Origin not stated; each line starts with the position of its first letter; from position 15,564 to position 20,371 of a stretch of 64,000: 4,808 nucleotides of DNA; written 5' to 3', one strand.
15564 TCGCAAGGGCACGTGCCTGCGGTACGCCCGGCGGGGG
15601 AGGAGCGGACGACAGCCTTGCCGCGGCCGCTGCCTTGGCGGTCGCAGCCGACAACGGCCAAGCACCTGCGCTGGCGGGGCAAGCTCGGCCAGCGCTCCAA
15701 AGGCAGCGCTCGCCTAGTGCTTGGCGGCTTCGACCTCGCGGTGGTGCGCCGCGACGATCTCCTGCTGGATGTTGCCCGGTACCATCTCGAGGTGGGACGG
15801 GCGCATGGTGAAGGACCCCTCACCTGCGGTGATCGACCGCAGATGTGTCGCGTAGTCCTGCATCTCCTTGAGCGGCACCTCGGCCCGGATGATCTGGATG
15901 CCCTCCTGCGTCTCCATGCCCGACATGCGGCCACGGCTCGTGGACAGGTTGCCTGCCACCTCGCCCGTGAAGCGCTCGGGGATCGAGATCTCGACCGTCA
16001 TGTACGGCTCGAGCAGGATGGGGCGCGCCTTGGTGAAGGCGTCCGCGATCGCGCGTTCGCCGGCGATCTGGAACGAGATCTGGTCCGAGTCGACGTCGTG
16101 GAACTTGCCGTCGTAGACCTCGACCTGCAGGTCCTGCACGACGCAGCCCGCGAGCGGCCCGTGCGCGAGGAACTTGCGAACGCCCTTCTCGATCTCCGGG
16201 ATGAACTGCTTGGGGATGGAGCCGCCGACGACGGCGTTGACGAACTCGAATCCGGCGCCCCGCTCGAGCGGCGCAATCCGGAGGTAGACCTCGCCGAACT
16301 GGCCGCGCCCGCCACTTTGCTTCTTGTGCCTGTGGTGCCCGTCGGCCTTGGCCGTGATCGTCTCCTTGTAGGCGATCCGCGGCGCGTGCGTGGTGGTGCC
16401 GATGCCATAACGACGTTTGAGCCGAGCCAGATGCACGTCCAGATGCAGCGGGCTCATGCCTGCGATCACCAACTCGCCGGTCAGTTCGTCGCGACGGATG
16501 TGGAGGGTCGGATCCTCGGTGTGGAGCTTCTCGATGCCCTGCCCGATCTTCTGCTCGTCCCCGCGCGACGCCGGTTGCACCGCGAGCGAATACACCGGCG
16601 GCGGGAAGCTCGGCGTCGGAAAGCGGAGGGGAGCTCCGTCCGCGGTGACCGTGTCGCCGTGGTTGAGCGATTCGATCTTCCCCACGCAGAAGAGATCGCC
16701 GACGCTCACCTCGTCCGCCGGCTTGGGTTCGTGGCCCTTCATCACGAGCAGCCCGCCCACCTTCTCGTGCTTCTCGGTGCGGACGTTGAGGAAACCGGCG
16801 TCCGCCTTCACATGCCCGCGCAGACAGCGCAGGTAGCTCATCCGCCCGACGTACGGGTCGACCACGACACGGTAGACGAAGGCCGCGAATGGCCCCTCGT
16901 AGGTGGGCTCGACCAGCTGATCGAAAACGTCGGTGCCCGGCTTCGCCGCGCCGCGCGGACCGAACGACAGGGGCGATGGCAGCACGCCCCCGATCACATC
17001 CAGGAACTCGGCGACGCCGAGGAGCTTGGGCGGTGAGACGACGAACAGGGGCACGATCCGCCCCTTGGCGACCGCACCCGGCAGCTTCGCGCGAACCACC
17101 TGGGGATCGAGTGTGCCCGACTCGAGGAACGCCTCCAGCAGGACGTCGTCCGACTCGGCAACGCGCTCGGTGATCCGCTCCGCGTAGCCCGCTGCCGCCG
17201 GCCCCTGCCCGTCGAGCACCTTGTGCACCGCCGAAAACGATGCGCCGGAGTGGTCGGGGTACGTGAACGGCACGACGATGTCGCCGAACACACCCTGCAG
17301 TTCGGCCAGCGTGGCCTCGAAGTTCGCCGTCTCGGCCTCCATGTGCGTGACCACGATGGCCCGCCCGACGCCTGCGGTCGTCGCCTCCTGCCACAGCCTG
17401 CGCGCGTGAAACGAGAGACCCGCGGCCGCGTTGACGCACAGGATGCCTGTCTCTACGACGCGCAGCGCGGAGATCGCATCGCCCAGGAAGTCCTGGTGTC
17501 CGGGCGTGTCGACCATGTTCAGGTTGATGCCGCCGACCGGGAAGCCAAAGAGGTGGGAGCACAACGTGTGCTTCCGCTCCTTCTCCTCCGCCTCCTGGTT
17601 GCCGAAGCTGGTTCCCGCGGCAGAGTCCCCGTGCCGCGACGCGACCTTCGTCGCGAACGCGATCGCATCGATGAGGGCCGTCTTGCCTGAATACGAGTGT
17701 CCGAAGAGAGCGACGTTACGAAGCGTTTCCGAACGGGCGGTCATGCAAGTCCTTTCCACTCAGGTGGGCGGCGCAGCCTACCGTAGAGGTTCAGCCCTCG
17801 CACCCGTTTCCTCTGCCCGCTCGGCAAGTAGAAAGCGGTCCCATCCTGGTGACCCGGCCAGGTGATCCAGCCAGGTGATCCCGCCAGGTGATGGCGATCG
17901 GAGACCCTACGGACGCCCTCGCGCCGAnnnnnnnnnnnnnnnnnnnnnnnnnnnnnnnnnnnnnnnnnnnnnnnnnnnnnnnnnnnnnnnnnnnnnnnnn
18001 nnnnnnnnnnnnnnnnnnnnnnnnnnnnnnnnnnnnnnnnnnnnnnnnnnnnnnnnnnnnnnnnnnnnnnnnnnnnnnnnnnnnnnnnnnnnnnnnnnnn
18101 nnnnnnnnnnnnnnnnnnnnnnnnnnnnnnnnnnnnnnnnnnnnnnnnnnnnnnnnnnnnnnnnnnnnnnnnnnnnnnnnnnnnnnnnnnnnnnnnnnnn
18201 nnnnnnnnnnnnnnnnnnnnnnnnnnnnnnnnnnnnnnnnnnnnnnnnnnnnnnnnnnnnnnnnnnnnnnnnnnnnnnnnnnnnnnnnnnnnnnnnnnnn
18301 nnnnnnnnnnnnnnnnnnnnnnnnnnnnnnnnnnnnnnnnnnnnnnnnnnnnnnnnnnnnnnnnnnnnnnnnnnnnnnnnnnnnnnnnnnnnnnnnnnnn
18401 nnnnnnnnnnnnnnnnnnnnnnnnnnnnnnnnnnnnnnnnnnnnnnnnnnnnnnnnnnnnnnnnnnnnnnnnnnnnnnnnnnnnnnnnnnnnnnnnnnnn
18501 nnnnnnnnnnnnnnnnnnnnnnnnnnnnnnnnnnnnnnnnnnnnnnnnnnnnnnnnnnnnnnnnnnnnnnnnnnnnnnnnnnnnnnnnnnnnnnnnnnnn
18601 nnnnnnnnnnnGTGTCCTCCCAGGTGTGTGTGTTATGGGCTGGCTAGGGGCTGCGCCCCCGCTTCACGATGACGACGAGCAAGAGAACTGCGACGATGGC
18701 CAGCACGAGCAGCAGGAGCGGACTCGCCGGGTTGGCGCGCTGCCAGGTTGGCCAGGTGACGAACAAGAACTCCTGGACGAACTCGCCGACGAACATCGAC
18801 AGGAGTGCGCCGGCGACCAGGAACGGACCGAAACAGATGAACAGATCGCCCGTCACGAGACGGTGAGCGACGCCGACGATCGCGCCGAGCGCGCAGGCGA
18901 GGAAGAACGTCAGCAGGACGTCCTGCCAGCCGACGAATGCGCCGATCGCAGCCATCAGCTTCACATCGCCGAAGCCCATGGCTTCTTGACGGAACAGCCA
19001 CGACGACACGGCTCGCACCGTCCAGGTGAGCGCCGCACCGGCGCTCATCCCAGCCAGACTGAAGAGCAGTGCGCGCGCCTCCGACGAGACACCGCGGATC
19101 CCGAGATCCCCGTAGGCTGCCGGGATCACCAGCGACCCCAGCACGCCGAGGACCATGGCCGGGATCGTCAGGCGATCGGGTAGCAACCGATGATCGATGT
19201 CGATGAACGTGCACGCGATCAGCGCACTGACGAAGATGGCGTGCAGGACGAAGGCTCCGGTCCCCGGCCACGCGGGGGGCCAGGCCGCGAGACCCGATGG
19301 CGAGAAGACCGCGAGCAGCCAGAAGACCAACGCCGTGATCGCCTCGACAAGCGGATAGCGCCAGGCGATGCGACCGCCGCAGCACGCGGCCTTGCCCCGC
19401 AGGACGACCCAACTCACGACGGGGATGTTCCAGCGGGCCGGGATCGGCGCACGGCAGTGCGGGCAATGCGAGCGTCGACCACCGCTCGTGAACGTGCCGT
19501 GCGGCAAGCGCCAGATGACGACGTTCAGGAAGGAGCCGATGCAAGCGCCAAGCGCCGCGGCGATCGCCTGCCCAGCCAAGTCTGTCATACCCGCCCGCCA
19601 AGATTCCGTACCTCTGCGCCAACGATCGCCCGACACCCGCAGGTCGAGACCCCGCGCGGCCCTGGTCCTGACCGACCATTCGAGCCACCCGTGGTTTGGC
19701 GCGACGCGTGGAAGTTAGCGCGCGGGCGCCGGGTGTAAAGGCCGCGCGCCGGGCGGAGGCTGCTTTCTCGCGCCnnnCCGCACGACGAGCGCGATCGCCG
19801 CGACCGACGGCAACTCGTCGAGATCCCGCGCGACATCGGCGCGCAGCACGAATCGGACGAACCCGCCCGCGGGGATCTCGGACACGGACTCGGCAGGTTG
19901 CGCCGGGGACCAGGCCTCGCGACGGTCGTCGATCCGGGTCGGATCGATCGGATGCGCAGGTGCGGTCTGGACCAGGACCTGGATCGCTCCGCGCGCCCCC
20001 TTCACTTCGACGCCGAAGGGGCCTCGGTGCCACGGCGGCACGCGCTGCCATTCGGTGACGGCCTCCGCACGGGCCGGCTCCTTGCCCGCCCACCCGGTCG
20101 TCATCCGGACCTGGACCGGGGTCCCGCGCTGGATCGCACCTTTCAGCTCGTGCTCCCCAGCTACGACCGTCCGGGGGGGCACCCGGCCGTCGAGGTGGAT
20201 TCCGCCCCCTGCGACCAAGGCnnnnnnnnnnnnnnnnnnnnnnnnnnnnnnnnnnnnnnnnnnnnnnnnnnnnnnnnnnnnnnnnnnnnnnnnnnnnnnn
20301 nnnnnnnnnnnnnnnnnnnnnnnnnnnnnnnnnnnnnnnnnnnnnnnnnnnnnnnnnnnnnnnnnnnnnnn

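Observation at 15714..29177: Three giant lipoprotein genes joined to the prepilin peptidase / pilus motor operon: a possible pilus-coupled adhesin or cargo module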

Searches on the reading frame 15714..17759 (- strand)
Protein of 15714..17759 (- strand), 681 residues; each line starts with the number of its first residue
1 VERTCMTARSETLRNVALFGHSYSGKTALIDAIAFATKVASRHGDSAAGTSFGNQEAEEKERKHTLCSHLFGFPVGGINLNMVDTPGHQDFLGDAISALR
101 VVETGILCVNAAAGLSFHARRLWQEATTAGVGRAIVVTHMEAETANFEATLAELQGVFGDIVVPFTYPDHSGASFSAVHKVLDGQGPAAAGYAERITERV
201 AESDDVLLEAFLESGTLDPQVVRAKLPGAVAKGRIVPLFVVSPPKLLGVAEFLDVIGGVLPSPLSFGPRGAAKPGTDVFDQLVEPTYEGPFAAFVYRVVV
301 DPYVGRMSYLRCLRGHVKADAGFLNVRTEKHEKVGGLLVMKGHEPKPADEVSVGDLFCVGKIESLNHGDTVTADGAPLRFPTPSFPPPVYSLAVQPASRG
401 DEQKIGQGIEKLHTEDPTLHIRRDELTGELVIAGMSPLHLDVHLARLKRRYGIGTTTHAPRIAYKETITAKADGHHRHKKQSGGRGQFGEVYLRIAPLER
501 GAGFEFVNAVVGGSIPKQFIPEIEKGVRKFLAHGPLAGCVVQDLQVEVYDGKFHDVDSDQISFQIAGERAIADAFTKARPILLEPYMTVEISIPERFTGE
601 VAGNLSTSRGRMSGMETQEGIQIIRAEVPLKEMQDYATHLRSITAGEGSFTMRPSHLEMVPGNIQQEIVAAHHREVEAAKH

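Call 5: search_protein_families(library=pfam, proteins=[window:15714-17759:-], max_evalue=0.001)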
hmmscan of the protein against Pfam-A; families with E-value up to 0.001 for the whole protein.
window:15714-17759:- (681 aa): 7 families
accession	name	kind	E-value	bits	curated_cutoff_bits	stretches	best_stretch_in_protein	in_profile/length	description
PF03764.24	EFG_IV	-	1.1e-39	135.4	24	1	460-578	1-120/121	Elongation factor G, domain IV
PF00679.30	EFG_C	-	2.1e-26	92.2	27.9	1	582-667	2-88/89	Elongation factor G C-terminus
PF00009.33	GTP_EFTU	-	9.3e-26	91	26.5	1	12-261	2-187/188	Elongation factor Tu GTP binding domain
PF14492.12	EFG_III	-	1.4e-24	86.4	27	1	385-458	1-74/75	Elongation Factor G, domain III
PF22042.2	EF-G_D2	-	2.2e-07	31.3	27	1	290-373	1-83/84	Elongation factor G domain 2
PF03144.31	GTP_EFTU_D2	-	5.3e-06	27.2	30.3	1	305-372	1-73/73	Elongation factor Tu domain 2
PF16658.11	RF3_C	-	4.7e-05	23.6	40.1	1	383-474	5-95/132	Class II release factor RF3, C-terminal domain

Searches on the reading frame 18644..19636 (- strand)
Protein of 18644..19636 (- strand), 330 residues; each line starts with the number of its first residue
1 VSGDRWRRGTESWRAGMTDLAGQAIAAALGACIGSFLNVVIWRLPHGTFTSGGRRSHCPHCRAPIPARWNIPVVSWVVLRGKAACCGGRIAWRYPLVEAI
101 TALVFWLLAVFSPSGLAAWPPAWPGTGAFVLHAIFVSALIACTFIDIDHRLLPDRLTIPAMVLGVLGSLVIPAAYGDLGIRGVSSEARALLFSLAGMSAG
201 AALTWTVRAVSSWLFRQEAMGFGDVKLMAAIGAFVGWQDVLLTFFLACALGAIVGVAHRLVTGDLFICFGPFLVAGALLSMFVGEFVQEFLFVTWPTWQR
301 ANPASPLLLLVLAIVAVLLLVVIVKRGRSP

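Call 5: search_protein_families(library=pfam, proteins=[window:18644-19636:-], max_evalue=0.001)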
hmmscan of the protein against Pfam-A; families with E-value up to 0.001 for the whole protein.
window:18644-19636:- (330 aa): 2 families
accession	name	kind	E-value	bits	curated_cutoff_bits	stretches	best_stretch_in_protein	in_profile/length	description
PF06750.18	A24_N_bact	-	1.7e-28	98.9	23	1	29-110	2-82/84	Bacterial Peptidase A24 N-terminal domain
PF01478.23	Peptidase_A24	-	8.4e-23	81.2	26.5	1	134-256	2-104/104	Type IV leader peptidase family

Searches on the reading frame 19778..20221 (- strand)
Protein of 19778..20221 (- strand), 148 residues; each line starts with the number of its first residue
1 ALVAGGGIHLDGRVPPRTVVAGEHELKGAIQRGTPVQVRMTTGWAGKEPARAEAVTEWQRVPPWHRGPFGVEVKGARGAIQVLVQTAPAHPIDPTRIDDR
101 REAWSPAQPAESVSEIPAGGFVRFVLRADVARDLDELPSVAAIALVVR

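Call 102: search_protein_families(library=pfam, proteins=[window:19778-20221:-], max_evalue=10)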
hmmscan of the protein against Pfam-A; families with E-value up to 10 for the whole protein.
window:19778-20221:- (148 aa): 0 families
